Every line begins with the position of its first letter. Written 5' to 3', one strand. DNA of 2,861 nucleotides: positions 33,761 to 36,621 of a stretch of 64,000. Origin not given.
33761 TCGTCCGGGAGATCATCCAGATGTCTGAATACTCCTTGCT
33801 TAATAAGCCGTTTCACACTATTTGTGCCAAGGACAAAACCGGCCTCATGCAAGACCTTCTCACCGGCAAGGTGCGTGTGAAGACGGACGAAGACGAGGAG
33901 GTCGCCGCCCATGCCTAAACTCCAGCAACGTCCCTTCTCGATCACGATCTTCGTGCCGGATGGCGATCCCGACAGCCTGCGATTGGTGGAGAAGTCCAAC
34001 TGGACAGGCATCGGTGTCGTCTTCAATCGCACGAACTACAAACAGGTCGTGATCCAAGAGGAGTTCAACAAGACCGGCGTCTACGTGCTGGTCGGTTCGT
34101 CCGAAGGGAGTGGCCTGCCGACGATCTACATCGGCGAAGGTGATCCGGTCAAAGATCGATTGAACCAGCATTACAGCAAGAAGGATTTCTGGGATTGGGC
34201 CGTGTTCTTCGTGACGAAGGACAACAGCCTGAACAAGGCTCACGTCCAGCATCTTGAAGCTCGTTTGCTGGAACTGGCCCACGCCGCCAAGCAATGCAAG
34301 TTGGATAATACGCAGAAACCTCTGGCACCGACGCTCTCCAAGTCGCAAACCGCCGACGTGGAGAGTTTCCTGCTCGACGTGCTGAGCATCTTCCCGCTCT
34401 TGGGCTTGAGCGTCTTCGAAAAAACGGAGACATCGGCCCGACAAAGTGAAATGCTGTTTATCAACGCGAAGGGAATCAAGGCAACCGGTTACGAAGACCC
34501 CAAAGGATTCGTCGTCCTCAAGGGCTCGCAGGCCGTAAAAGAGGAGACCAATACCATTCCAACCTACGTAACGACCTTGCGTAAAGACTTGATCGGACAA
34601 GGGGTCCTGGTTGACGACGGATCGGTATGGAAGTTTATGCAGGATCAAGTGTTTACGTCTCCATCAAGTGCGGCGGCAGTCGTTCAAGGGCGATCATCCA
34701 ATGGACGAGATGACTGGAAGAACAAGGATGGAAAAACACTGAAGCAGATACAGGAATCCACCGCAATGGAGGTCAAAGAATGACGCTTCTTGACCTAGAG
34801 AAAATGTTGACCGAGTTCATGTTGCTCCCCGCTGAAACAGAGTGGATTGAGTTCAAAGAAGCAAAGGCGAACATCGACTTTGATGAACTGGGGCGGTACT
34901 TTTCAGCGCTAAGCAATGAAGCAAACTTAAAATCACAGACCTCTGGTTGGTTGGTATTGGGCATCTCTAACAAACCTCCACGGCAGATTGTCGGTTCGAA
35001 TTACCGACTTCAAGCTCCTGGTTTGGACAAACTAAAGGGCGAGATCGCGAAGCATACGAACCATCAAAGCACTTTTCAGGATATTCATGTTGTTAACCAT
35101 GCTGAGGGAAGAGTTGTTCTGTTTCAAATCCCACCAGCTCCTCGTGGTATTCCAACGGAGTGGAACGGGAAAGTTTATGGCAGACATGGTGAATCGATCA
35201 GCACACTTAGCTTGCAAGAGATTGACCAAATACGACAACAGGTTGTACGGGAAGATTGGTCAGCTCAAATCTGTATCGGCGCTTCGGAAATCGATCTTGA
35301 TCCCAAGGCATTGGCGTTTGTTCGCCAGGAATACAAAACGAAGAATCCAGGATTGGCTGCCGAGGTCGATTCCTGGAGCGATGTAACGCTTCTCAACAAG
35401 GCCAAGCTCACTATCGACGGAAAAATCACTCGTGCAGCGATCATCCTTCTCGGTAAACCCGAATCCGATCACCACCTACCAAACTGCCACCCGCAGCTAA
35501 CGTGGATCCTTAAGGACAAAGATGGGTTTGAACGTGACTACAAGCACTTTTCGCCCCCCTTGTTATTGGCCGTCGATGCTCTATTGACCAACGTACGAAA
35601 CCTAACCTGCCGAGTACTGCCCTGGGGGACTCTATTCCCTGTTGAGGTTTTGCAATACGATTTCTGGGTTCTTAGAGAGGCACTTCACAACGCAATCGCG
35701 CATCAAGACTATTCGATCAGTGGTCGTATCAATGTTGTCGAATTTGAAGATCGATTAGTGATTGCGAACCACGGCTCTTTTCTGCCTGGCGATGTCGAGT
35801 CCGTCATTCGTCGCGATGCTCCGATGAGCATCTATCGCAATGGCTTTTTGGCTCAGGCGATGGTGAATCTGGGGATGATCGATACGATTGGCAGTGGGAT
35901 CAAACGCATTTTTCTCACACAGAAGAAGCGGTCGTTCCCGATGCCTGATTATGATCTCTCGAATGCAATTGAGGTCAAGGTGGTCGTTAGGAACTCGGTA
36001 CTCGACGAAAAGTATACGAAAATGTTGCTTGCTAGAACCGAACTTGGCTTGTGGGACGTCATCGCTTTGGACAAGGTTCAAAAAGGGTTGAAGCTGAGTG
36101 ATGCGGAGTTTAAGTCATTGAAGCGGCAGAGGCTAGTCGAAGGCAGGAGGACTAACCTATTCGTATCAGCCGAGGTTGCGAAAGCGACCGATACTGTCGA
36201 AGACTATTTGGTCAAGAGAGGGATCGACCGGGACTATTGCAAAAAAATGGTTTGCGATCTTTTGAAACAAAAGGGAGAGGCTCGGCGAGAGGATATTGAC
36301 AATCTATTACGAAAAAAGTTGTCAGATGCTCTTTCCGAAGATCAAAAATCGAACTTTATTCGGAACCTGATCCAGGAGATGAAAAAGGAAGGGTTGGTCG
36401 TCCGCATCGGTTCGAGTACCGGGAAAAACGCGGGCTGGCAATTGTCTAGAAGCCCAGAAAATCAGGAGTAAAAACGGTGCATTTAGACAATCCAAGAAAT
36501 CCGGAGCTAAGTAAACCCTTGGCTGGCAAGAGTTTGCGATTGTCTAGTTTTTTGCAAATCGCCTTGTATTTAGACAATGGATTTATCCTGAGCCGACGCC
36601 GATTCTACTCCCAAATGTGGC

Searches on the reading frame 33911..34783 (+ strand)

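Call 7: search_protein_families(library=pfam, proteins=[window:33911-34783:+], max_evalue=0.001)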
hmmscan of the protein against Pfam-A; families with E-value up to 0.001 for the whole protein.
window:33911-34783:+ (290 aa): 2 families
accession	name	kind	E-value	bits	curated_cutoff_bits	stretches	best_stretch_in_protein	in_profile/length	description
PF14267.11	DUF4357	-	1.3e-21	76.7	38.4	1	224-277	1-54/54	Domain of unknown function (DUF4357)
PF18755.6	RAMA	-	1.2e-05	25.7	35.2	1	228-287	45-104/107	Restriction Enzyme Adenine Methylase Associated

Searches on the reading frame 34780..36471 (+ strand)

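Call 7: search_protein_families(library=pfam, proteins=[window:34780-36471:+], max_evalue=0.001)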
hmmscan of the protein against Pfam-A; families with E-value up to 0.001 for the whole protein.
window:34780-36471:+ (563 aa): 2 families
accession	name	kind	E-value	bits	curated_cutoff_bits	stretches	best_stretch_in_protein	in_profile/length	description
PF13749.12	HATPase_c_4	-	1.3e-12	48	26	1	316-402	3-88/89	Putative ATP-dependent DNA helicase recG C-terminal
PF04326.19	SLFN_AlbA_2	-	4.3e-11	43.8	25.3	1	19-141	1-115/118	Schlafen, AlbA_2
